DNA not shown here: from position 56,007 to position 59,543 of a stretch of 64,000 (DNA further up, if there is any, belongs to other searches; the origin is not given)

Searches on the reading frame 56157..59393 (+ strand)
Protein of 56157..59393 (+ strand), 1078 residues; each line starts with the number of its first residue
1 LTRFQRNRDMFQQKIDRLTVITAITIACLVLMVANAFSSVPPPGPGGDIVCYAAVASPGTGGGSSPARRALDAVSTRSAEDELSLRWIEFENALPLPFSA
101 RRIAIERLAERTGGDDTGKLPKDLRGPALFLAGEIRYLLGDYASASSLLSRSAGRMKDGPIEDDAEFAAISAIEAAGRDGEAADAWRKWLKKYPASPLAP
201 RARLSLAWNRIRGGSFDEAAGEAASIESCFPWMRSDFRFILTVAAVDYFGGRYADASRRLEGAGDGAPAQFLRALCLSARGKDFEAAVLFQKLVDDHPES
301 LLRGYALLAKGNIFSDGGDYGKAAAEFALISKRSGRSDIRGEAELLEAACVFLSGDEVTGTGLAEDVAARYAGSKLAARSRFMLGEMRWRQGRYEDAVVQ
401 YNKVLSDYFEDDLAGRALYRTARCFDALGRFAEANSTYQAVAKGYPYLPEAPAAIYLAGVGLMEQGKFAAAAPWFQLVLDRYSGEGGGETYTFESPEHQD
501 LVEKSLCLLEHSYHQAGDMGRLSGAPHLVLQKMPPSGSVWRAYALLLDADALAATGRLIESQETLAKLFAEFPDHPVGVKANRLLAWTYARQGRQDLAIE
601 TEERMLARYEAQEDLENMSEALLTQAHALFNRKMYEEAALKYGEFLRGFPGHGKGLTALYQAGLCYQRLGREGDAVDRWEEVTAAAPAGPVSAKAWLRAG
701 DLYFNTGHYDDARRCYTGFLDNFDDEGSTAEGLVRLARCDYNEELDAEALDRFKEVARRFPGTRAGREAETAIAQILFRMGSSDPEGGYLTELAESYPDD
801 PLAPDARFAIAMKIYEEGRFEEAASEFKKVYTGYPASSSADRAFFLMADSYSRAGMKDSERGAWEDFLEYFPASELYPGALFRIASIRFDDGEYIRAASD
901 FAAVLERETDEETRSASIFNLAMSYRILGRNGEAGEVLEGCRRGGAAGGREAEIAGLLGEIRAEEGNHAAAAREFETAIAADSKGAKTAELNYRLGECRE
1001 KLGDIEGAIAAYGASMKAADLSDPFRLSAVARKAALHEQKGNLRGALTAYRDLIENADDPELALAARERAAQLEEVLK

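Call 41: search_protein_families(library=pfam, proteins=[window:56157-59393:+], max_evalue=0.00001)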
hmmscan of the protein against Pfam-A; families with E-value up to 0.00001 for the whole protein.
window:56157-59393:+ (1078 aa): 11 families
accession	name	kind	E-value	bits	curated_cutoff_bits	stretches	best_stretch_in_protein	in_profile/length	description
PF13174.12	TPR_6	-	1.7e-38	129.1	26.3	0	417-446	2-31/33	Tetratricopeptide repeat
PF13432.12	TPR_16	-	1.5e-28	99.3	32.7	2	383-449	2-65/65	Tetratricopeptide repeat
PF07719.23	TPR_2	-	3.1e-28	95.9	27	0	693-717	1-25/34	Tetratricopeptide repeat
PF13424.12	TPR_12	-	1.7e-25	89.4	30.1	0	383-441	8-71/77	Tetratricopeptide repeat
PF13181.12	TPR_8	-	1.5e-16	59.5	25.7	0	693-716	1-24/34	Tetratricopeptide repeat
PF14559.12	TPR_19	-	1.5e-12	48.1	25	0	964-1013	3-49/68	Tetratricopeptide repeat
PF13428.12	TPR_14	-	1.9e-12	47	23.5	0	694-735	2-43/44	Tetratricopeptide repeat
PF13525.12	YfiO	-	7.4e-10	39.4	25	0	791-856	29-94/203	Outer membrane lipoprotein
PF00515.34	TPR_1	-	1.7e-09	37.6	27.8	0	693-716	1-24/34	Tetratricopeptide repeat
PF09976.15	TPR_21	-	2.4e-07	31.1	25.5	0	355-442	53-140/193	Tetratricopeptide repeat-like domain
PF12895.13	ANAPC3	-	9.5e-07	29.5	27.2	0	595-677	5-77/82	Anaphase-promoting complex, cyclosome, subunit 3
